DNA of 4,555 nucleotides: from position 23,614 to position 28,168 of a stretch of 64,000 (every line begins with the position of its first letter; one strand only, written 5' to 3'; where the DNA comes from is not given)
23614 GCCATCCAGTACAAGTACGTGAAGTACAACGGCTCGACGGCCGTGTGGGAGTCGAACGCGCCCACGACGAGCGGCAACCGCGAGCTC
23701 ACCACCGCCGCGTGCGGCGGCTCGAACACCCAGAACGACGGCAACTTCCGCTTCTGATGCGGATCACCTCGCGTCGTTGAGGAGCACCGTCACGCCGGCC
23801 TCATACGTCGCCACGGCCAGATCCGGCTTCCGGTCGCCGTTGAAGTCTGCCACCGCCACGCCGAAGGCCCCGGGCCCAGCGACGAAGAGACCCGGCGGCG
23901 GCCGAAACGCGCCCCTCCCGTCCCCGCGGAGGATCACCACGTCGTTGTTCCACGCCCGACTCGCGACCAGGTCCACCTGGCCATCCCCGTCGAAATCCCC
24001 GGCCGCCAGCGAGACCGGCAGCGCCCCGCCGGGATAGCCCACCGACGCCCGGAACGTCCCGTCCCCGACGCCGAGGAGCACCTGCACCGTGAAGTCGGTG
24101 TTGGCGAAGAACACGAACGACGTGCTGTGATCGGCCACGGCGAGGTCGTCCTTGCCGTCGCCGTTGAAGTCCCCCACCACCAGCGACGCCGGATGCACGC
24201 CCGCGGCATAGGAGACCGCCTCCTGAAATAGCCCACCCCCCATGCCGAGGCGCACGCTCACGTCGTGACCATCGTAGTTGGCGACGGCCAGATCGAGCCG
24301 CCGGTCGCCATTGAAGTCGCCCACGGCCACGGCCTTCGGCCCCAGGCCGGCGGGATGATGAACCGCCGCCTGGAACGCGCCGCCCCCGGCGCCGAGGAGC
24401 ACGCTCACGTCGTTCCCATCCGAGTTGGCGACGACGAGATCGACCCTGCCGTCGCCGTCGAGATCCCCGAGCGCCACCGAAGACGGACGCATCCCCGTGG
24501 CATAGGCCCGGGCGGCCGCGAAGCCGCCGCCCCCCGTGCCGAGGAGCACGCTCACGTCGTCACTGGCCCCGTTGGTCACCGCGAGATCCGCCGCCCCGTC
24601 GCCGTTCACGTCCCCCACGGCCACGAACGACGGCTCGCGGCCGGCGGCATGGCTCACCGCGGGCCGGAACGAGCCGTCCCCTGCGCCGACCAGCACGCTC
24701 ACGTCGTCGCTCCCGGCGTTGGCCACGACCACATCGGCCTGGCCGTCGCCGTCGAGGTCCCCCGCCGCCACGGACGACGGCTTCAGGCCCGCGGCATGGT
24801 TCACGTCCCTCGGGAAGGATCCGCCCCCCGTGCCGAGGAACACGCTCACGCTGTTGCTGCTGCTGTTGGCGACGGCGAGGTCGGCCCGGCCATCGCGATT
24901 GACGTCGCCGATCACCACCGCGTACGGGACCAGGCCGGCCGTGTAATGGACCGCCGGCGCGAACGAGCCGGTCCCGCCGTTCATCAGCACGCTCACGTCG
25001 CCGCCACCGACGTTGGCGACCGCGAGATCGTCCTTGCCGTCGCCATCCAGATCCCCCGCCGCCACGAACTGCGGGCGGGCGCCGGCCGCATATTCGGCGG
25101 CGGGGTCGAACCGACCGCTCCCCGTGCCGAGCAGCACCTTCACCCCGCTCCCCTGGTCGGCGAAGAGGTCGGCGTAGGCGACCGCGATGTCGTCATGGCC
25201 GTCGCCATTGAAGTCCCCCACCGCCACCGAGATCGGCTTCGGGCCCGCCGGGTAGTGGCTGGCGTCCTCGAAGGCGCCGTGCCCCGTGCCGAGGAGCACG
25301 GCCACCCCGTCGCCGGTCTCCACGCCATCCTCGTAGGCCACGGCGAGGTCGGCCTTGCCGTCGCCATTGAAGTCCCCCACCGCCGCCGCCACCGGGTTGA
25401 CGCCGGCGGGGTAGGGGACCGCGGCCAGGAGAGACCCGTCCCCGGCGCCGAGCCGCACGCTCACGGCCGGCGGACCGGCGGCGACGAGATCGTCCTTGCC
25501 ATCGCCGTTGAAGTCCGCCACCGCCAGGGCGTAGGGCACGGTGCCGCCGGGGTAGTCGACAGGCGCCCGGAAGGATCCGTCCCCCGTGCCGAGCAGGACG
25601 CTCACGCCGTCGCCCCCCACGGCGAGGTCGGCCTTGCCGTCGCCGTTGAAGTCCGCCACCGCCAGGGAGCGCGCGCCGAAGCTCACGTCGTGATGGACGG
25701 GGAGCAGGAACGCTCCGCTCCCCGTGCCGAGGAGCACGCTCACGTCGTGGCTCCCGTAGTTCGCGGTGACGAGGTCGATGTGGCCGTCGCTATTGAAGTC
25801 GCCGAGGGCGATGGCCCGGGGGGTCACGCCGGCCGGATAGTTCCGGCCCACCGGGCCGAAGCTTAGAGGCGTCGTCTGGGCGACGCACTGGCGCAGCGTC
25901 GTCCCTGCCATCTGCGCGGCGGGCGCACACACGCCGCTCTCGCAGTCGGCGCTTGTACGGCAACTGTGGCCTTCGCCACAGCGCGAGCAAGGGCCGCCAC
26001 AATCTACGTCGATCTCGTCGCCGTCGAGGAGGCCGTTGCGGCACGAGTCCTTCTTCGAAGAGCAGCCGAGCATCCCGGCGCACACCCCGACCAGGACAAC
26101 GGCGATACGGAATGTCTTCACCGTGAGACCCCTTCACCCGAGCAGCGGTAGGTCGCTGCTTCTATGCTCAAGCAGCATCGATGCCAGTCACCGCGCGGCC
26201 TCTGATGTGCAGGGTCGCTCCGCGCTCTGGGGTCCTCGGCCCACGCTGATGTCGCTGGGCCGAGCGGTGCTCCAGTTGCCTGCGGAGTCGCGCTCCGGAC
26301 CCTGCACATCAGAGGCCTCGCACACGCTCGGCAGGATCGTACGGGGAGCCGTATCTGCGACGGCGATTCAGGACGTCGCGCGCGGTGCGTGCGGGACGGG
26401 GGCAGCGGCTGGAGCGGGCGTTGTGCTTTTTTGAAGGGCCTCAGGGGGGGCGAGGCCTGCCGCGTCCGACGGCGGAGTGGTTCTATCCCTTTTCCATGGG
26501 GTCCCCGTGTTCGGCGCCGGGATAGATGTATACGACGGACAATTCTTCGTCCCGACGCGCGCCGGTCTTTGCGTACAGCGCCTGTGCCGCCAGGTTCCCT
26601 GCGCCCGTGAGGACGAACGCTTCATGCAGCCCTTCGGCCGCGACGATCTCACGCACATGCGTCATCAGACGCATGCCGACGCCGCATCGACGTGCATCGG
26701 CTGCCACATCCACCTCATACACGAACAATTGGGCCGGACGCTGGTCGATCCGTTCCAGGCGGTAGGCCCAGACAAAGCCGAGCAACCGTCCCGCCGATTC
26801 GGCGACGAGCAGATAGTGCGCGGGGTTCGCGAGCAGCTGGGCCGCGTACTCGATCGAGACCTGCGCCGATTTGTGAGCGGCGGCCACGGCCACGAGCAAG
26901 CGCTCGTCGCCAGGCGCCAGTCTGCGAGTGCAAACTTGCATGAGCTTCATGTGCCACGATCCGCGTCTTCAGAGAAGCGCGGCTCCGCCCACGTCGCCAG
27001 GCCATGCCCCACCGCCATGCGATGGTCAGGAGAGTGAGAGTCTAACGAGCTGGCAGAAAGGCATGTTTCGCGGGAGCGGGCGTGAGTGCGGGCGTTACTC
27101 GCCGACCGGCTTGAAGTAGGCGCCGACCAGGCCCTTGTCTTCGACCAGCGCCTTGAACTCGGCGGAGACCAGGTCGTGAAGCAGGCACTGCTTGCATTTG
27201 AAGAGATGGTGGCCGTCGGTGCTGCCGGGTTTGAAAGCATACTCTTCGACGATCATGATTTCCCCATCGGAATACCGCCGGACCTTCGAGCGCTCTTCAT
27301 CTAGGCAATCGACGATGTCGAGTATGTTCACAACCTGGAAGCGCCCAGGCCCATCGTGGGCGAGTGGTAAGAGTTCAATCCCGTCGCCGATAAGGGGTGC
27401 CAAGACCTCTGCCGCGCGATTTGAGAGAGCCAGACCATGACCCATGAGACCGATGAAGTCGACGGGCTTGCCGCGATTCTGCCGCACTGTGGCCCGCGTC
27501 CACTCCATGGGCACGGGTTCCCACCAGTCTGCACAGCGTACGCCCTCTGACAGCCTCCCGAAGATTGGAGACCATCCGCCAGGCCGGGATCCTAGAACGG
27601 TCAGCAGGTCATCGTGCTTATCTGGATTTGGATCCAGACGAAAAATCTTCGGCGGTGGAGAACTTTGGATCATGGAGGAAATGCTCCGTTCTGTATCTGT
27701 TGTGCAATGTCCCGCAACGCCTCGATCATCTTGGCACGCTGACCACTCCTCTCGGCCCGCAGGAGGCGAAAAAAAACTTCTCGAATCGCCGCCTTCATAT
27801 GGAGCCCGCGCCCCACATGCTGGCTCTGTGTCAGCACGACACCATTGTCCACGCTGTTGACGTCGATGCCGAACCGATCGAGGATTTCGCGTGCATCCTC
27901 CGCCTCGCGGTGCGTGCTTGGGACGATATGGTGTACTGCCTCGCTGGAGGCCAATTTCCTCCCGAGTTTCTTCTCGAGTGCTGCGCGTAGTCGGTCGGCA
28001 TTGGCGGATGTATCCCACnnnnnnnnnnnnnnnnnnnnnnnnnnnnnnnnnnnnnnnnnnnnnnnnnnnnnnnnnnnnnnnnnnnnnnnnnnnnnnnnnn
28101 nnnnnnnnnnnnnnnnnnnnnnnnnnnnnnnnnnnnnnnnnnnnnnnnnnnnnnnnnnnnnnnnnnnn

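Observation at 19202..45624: Lipoprotein-based starch/glycogen utilisation locus (isoamylase, CBM20 amylase, pullulanase, three GH13 lipoproteins, CBM48-like binder, OM beta-barrel)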

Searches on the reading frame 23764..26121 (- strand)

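Call 5: search_protein_families(library=pfam, proteins=[window:23764-26121:-], max_evalue=0.01)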
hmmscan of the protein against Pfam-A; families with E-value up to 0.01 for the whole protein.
window:23764-26121:- (785 aa): 5 families
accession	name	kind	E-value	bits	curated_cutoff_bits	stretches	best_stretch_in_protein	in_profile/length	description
PF13517.12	FG-GAP_3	-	7.4e-119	388.8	26.9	13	406-466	1-61/61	FG-GAP-like repeat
PF01839.29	FG-GAP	-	1.2e-75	248.9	22.1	14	644-663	2-21/37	FG-GAP repeat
PF12256.14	TcdB_toxin_midN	-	0.00012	21.9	24.8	0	187-218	18-49/181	Insecticide toxin TcdB middle/N-terminal region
PF14783.12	BBS2_Mid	-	0.00018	22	27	0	152-175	1-24/108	Ciliary BBSome complex subunit 2, middle region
PF14779.12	BBS1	-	0.00096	19.1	27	0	546-568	16-38/254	Ciliary BBSome complex subunit 1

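Call 8: search_protein_families(library=ncbifam, proteins=[window:23764-26121:-], max_evalue=0.001)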
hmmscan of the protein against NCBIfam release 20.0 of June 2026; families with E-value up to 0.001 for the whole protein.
window:23764-26121:- (785 aa): 4 families
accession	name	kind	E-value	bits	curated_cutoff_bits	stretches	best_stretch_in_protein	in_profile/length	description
NF047539.1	XAC2610_fam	domain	2.3e-17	63.2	35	0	300-317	2-19/89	XAC2610-related protein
NF046077.1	LPS_M949_RS01915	subfamily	1.6e-10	41.1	60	0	442-467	62-87/154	M949_RS01915 family surface polysaccharide biosynthesis protein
NF052323.1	T9SSA_dep_M6i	equivalog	8.1e-07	27.4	600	0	103-174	788-861/1043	T9SS-dependent M6-like inactivated metalloprotease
NF040734.1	CC-COOH_SaoC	equivalog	1.8e-05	24.6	80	0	244-276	48-80/148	Cys-Cys-COOH (seleno)protein SaoC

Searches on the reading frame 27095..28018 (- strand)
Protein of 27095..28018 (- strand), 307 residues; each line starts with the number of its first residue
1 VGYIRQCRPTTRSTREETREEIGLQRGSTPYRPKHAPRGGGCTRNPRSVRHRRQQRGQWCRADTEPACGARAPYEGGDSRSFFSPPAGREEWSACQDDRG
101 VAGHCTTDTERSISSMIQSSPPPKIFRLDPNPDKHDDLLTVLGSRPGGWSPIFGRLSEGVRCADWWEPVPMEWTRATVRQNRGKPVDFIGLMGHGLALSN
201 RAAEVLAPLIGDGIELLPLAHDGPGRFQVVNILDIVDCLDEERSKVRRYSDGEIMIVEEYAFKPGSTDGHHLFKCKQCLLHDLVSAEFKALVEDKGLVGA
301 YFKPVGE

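Call 16: search_protein_families(library=pfam, proteins=[window:27095-28018:-], max_evalue=0.01)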
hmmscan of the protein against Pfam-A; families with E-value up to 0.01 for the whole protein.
window:27095-28018:- (307 aa): 1 family
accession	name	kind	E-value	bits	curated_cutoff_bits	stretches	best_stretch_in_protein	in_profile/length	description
PF07791.16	Imm11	-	1.1e-08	35.1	22.1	1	226-306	106-193/194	Immunity protein family (Imm11)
